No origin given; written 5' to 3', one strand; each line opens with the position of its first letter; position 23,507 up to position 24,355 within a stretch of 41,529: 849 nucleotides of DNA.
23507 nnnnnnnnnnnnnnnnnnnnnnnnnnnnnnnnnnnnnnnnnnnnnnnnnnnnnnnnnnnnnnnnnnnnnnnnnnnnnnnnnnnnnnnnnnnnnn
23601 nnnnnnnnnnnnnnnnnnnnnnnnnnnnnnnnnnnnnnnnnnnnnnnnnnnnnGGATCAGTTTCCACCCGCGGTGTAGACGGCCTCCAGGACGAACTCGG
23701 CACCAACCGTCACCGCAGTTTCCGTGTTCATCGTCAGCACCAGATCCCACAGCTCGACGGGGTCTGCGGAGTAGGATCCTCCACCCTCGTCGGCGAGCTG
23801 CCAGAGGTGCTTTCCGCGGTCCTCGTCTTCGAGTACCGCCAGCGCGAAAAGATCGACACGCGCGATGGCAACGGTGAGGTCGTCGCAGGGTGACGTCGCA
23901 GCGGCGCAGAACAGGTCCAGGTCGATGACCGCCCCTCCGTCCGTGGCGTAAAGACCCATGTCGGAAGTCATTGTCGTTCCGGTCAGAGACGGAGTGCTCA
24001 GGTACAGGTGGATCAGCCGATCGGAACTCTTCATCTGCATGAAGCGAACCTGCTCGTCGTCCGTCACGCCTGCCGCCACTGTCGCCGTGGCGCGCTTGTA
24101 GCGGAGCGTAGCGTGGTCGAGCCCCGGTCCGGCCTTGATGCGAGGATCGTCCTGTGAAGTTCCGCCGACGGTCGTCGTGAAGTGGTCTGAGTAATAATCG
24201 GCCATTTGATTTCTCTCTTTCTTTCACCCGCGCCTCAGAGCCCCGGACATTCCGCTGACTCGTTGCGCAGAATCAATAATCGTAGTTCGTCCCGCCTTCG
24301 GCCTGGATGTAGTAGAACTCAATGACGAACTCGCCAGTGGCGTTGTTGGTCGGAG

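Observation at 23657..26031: Four tandem, translationally coupled paralogues between the major capsid and adaptor genes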

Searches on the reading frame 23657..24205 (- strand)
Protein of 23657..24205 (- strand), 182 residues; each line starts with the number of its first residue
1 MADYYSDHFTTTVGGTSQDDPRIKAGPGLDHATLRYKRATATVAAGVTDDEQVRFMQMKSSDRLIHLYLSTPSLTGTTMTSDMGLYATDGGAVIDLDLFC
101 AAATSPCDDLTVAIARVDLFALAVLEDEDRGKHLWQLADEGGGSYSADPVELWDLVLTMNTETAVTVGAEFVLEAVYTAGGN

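Call 5: search_protein_families(library=pfam, proteins=[window:23657-24205:-], max_evalue=1)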
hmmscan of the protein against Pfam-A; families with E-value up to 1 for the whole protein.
window:23657-24205:- (182 aa): 0 families

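Call 6: search_protein_families(library=phrogs, proteins=[window:23657-24205:-], max_evalue=0.1)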
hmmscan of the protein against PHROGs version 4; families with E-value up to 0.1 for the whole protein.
window:23657-24205:- (182 aa): 1 family
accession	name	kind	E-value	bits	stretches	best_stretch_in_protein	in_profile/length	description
phrog_33599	-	unknown function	0.052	14.8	0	154-182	19-47/62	-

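Call 10: find_homologous_proteins(query=window:23657-24205:-, max_evalue=0.001)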
Query window:23657-24205:- (182 aa): 22 proteins with E <= 0.001 among 568 candidates.
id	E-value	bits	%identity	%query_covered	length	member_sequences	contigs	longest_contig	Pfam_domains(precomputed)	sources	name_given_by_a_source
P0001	1.3e-114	398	100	100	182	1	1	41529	-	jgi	-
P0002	6.4e-88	311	77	99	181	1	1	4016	-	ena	-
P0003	2.4e-82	293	74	100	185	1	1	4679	-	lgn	-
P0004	3.6e-79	282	71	100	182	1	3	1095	-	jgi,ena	-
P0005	1.5e-78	280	73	99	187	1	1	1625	-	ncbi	-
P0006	6.6e-77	275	74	99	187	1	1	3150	-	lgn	-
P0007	2.5e-73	263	67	99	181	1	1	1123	-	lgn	-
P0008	9.0e-72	258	66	99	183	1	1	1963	-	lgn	-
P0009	2.6e-70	253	68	98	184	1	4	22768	-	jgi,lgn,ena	-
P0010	1.4e-64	235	62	99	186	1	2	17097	-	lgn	-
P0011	3.5e-64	233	60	100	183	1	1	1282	-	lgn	-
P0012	2.0e-63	231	61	98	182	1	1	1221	-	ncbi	-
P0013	4.4e-61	223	58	100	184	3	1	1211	-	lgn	-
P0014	3.2e-60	221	60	100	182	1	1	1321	-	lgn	-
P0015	1.4e-57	212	55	100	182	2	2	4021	-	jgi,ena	-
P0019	2.2e-47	179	50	100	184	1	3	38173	-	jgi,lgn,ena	-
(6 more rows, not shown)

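Call 16: find_encoding_contigs(protein=P0019, flank=8000, max_places=2)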
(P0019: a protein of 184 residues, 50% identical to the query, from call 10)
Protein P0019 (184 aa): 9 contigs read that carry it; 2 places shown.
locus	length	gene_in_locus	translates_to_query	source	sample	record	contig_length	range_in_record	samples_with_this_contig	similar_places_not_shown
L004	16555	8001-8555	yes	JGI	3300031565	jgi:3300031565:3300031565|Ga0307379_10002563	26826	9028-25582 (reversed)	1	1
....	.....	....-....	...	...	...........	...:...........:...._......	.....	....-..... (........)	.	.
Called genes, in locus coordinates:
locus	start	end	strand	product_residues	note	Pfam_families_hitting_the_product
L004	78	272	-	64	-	-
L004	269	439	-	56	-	-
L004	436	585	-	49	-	-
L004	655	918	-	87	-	-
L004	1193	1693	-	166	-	-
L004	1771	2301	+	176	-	-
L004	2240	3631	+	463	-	PF03237:Terminase_6N, PF17289:Terminase_6C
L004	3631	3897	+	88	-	-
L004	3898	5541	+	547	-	PF12236:Head-tail_con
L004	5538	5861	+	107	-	PF25181:Phage_Bbp19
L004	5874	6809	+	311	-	-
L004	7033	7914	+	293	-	PF19821:Phage_capsid_2, PF25209:Phage_capsid_4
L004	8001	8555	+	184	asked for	-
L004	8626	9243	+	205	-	-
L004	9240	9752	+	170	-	-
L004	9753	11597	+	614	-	-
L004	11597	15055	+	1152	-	-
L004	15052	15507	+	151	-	-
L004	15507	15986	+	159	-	-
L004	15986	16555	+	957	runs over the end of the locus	-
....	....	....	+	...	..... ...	-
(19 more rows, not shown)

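Call 17: find_encoding_contigs(protein=P0009, flank=8000, max_places=2)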
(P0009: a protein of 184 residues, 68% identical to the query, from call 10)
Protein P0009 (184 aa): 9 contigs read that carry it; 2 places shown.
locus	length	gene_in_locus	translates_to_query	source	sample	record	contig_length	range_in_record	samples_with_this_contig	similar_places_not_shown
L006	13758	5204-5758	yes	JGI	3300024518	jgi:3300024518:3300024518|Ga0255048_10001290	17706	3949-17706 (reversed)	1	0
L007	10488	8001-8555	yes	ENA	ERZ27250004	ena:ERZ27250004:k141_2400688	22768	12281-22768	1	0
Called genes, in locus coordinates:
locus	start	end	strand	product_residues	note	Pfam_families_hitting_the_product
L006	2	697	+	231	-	?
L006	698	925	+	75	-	-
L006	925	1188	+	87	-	-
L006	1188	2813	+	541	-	PF12236:Head-tail_con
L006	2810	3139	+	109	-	PF25181:Phage_Bbp19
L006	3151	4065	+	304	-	-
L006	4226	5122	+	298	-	PF19821:Phage_capsid_2, PF25209:Phage_capsid_4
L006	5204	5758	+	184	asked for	-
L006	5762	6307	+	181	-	-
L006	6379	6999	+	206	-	-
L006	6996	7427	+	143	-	-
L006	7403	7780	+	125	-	-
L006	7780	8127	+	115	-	-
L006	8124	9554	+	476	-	-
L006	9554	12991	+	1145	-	-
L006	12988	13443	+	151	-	-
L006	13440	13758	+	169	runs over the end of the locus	-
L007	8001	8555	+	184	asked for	-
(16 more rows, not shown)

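Call 18: find_encoding_contigs(protein=P0010, flank=8000, max_places=2)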
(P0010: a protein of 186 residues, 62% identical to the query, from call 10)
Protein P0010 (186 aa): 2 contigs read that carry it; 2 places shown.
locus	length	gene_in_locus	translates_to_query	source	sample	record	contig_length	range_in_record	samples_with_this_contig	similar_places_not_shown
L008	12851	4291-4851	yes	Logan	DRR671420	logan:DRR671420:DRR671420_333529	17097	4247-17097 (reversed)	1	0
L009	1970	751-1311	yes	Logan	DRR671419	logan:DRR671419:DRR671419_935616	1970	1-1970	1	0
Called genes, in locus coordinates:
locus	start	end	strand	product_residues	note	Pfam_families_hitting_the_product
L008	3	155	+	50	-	?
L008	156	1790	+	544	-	PF12236:Head-tail_con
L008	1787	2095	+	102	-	PF25181:Phage_Bbp19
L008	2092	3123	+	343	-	-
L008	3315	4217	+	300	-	PF19821:Phage_capsid_2, PF25209:Phage_capsid_4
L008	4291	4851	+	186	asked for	-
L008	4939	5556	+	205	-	-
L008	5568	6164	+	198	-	-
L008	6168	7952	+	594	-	-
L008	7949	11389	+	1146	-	-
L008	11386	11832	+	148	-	-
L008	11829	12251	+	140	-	-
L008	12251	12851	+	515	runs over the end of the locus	-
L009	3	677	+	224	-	?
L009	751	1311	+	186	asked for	-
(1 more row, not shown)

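Call 20: find_homologous_proteins(query=A1, max_evalue=0.001)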
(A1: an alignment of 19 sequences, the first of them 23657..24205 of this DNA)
Query A1 (19 sequences) (182 aa, profile of the alignment): 42 proteins with E <= 0.001 among 8000 candidates.
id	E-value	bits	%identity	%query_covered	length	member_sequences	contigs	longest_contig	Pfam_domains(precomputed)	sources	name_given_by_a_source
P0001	1.7e-84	300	100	100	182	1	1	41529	-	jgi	-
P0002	2.5e-83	296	77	99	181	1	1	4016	-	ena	-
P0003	9.8e-81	288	74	100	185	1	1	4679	-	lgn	-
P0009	2.3e-79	283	68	98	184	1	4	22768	-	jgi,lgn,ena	-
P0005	3.0e-79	283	73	99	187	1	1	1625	-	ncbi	-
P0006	6.3e-79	282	74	99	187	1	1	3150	-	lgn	-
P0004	9.1e-79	281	71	100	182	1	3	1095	-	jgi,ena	-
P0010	1.6e-78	281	62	99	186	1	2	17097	-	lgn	-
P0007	3.4e-77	276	67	99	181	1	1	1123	-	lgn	-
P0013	4.5e-77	276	58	100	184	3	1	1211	-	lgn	-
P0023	2.1e-76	274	58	100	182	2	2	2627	-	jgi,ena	-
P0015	2.3e-76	274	55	100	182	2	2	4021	-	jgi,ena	-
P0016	1.4e-73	265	54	99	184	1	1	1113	-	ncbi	-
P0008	1.4e-71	258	66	99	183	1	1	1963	-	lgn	-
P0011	3.8e-69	250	60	100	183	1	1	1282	-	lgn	-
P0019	8.3e-66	239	50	100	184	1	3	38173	-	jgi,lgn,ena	-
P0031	1.4e-45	173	43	99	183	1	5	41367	-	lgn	-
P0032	4.9e-45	171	43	99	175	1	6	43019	-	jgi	jgi:hypothetical protein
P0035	5.4e-35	139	39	100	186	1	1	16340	-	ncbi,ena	-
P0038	4.7e-33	132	31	98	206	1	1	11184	-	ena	-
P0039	8.2e-32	128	26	98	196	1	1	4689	-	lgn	-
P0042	1.3e-10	59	33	36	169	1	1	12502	-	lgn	-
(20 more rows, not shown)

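Call 21: search_solved_structures(query=A1, max_evalue=10, show_alignments=2)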
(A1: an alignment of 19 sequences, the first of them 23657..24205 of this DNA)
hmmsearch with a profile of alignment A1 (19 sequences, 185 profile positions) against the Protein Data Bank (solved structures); distinct sequences matched with E-value up to 10: 1.
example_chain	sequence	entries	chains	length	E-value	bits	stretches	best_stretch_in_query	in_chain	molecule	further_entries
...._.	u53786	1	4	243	1.3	11.9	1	80-129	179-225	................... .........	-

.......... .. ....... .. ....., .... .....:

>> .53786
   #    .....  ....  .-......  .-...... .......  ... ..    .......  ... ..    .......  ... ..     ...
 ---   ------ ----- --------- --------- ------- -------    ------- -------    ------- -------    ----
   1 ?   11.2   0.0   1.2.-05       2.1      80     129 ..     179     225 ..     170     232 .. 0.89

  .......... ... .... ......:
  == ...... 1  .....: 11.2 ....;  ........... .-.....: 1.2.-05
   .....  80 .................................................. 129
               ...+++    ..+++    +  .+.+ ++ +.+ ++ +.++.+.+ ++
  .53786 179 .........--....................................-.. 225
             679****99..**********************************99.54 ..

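Call 33: predict_structure(alignment_id=A2)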
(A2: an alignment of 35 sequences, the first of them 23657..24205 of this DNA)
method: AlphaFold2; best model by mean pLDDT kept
length: 182 residues; sequences in the alignment: 35
mean_pLDDT: 83.3   pTM: 0.76
mean pLDDT of the five models: 83.3, 82.6, 81.5, 80.1, 79.0
residues with pLDDT >= 90: 84; 70-90: 63; 50-70: 30; < 50: 5
segments of 3 or more residues with pLDDT < 50: 23-25
pLDDT, mean of each block of 10 residues (from residue 1): 64 58 53 88 85 93 93 84 91 92 90 91 86 90 88 93 75 91 54
secondary structure, 60 per line:
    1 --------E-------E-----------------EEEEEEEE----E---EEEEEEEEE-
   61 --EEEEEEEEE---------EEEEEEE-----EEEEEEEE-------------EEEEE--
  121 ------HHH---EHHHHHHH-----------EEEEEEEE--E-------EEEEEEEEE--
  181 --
elements in order: E35-42 E51-59 E63-71 E81-87 E93-100 E114-118 H134-140 E152-159 E170-178

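Call 35: search_protein_representatives(alignment_id=A2)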
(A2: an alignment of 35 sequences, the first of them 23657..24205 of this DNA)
Query: 35 sequences, 182 profile positions. Proteins with E-value up to 0.001 (for the whole library): 1720; up to 1e-10: 890; up to 1e-30: 170. The best 150 are listed.
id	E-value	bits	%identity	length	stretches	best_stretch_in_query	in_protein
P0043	8.1e-90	315.9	-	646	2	1-176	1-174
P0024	8.1e-61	221.4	-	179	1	1-181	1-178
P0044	4.1e-59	215.8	-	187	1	1-180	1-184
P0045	1.9e-57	210.4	-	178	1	1-180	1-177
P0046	4.5e-56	205.9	-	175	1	1-180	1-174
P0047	4.7e-55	202.6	-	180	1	1-181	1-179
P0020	1.2e-53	198.0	-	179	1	1-181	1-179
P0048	7.7e-53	195.4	-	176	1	1-180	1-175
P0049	1.9e-51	190.8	-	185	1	1-181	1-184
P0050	8.7e-51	188.7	-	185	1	1-181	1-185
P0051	1.5e-50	188.0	-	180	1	1-181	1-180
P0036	2.2e-50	187.4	-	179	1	1-181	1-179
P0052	2.9e-49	183.8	-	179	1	1-181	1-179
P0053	3.6e-49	183.4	-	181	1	1-181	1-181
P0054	4.8e-49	183.0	-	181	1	1-181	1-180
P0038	1.0e-47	178.7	-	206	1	1-180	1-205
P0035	2.9e-47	177.2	-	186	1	1-181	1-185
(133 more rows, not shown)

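Call 36: fold_search(model_id=the predicted structure, library=pdb)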
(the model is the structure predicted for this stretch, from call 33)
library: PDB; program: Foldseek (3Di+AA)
matches with E <= 10: 949; with E <= 0.001: 7
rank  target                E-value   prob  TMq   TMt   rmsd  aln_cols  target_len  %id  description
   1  7eel_H                2.1e-04  1.00  0.49  0.61   6.1       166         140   12  Cyanophage Pam1 capsid asymmetric unit (released 2021-10-20)
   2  8c38_C                3.4e-04  1.00  0.32  0.35   9.9       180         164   16  Contracted cowpea chlorotic mottle virus (released 2023-10-18)
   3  1za7_A                5.4e-04  1.00  0.32  0.37   8.1       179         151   17  The crystal structure of salt stable cowpea cholorotic mottle virus at 2.7 angstroms resolution. (released 2006-03-21)
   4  7vrp_C                8.0e-04  0.99  0.35  0.20   7.2       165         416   11  Structure of infectious bursal disease virus Gx strain (released 2022-03-30)
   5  8c38_I                8.5e-04  0.99  0.32  0.35   9.8       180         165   16  Contracted cowpea chlorotic mottle virus (released 2023-10-18)
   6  8bi4_A                9.5e-04  1.00  0.33  0.39   7.7       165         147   16  Helical shell of CCMV capsid protein on DNA origami 6HB-2k (released 2023-07-05)
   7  8c38_D                9.5e-04  0.99  0.33  0.38   7.8       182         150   18  Contracted cowpea chlorotic mottle virus (released 2023-10-18)
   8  1cwp_A                1.0e-03  0.99  0.33  0.39   7.8       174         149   18  STRUCTURES OF THE NATIVE AND SWOLLEN FORMS OF COWPEA CHLOROTIC MOTTLE VIRUS DETERMINED BY X-RAY CRYSTALLOGRAPHY AND CR (released 1995-05-22)
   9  7vrp_I                1.1e-03  0.98  0.33  0.19   7.4       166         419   11  Structure of infectious bursal disease virus Gx strain (released 2022-03-30)
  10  2df7_D                1.2e-03  0.98  0.33  0.18   7.5       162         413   10  Crystal structure of infectious bursal disease virus VP2 subviral particle (released 2006-06-27)
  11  1za7_B                1.6e-03  0.99  0.33  0.35   9.7       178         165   17  The crystal structure of salt stable cowpea cholorotic mottle virus at 2.7 angstroms resolution. (released 2006-03-21)
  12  8cpy_I                2.0e-03  0.99  0.34  0.40   7.7       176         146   19  Extended cowpea chlorotic mottle virus (released 2023-09-27)
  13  1yc6_1                2.2e-03  0.98  0.32  0.37   8.2       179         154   14  Crystallographic Structure of the T=1 Particle of Brome Mosaic Virus (released 2005-01-18)
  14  7vrp_J                2.3e-03  0.97  0.35  0.19   6.8       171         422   12  Structure of infectious bursal disease virus Gx strain (released 2022-03-30)
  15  7pe1_A                2.5e-03  0.98  0.33  0.38   8.6       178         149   15  Cryo-EM structure of BMV-derived VLP expressed in E. coli and assembled in the presence of tRNA (tVLP) (released 2022-03-02)
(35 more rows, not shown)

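Call 42: fold_search(model_id=the predicted structure, library=viral)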
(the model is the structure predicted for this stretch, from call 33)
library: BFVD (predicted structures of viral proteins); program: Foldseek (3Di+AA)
matches with E <= 10: 1607; with E <= 0.001: 30
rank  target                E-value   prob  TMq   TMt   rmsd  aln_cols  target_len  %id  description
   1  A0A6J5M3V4            2.0e-08  1.00  0.62  0.68   3.4       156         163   20  Uncharacterized protein [uncultured Caudovirales phage]
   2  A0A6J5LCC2            8.2e-08  1.00  0.65  0.60   6.3       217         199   20  Uncharacterized protein [uncultured Caudovirales phage]
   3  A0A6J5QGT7            6.7e-07  1.00  0.52  0.65   8.9       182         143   16  Uncharacterized protein [uncultured Caudovirales phage]
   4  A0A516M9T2            2.0e-06  1.00  0.56  0.64   3.7       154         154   18  (no name in the UniProt tables at hand)
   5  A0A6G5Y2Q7            2.3e-06  1.00  0.52  0.68   3.9       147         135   17  (no name in the UniProt tables at hand)
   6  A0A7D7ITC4            2.7e-06  1.00  0.54  0.66   6.8       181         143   18  (no name in the UniProt tables at hand)
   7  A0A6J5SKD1            9.0e-06  1.00  0.53  0.62   4.4       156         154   17  Uncharacterized protein [uncultured Caudovirales phage]
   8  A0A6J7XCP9            1.0e-05  1.00  0.53  0.55   8.5       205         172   16  Uncharacterized protein [uncultured Caudovirales phage]
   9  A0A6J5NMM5            1.6e-05  1.00  0.50  0.62   4.6       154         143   12  Uncharacterized protein [uncultured Caudovirales phage]
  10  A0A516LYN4            2.4e-05  1.00  0.51  0.59   4.7       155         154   17  (no name in the UniProt tables at hand)
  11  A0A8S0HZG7            2.6e-05  1.00  0.51  0.60   9.2       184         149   14  (no name in the UniProt tables at hand)
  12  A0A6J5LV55            2.8e-05  1.00  0.51  0.72   3.8       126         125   20  Uncharacterized protein (Fragment) [uncultured Caudovirales phage]
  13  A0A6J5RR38            3.9e-05  1.00  0.53  0.53   7.8       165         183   14  Uncharacterized protein [uncultured Caudovirales phage]
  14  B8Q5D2                3.9e-05  1.00  0.52  0.54   4.8       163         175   16  (no name in the UniProt tables at hand)
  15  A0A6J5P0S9            6.9e-05  1.00  0.54  0.61   4.6       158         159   15  Uncharacterized protein [uncultured Caudovirales phage]
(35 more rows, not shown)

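Call 52: find_encoding_contigs(protein=P0039, flank=5000, max_places=2)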
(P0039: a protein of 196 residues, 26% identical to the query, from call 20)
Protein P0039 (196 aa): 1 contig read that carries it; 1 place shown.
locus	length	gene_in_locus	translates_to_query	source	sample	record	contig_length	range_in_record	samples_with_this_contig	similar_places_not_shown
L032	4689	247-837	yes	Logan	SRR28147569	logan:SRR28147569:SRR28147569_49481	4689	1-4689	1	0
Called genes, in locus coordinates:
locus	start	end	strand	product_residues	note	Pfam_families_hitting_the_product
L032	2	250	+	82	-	?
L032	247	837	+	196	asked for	-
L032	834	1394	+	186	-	-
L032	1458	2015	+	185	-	-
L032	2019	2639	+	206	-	-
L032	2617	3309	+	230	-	-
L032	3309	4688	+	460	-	?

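Call 53: find_encoding_contigs(protein=P0032, flank=6000, max_places=1)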
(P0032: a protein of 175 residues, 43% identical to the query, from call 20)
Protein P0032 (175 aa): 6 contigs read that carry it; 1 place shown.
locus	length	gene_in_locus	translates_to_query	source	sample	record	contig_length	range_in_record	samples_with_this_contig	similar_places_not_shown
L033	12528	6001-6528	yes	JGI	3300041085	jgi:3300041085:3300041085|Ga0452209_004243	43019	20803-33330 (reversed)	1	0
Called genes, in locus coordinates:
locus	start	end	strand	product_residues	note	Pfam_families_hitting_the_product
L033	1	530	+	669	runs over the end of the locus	-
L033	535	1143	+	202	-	-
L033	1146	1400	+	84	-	-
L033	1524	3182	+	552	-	PF12236:Head-tail_con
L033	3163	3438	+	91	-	PF25181:Phage_Bbp19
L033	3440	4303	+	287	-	-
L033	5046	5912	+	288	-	PF19821:Phage_capsid_2, PF25209:Phage_capsid_4 (weak)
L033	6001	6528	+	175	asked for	-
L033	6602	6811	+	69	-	-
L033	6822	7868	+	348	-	PF16190:E1_FCCH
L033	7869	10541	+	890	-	PF25675:Phage_nozzle (faint), PF16190:E1_FCCH (weak)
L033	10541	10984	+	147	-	-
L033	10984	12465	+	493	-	-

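Call 54: find_encoding_contigs(protein=P0038, flank=6000, max_places=1)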
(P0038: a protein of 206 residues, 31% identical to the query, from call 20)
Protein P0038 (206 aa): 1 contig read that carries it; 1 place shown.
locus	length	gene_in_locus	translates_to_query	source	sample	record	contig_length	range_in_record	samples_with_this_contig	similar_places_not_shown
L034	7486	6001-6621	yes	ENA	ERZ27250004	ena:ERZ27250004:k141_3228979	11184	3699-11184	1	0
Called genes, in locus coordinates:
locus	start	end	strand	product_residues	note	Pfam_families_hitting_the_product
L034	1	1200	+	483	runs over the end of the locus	PF03237:Terminase_6N, PF17289:Terminase_6C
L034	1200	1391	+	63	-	-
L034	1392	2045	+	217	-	-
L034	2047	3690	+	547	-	PF12236:Head-tail_con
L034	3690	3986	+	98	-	PF25181:Phage_Bbp19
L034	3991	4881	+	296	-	-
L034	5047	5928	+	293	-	PF19821:Phage_capsid_2, PF25209:Phage_capsid_4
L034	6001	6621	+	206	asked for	-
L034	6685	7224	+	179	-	-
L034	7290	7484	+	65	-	?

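Call 63: search_protein_families(library=phrogs, alignment_id=A3, max_evalue=0.01)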
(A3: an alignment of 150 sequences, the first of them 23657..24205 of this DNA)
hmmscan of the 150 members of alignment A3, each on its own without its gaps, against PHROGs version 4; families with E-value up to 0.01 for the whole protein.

A. member 1, window:23657-24205:- (182 aa): 0 families

B. families by the number of members that match (of 150 scanned): 2 families
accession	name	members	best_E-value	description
phrog_8455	-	17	3.8e-06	virion structural protein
phrog_486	-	5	2.8e-05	virion structural protein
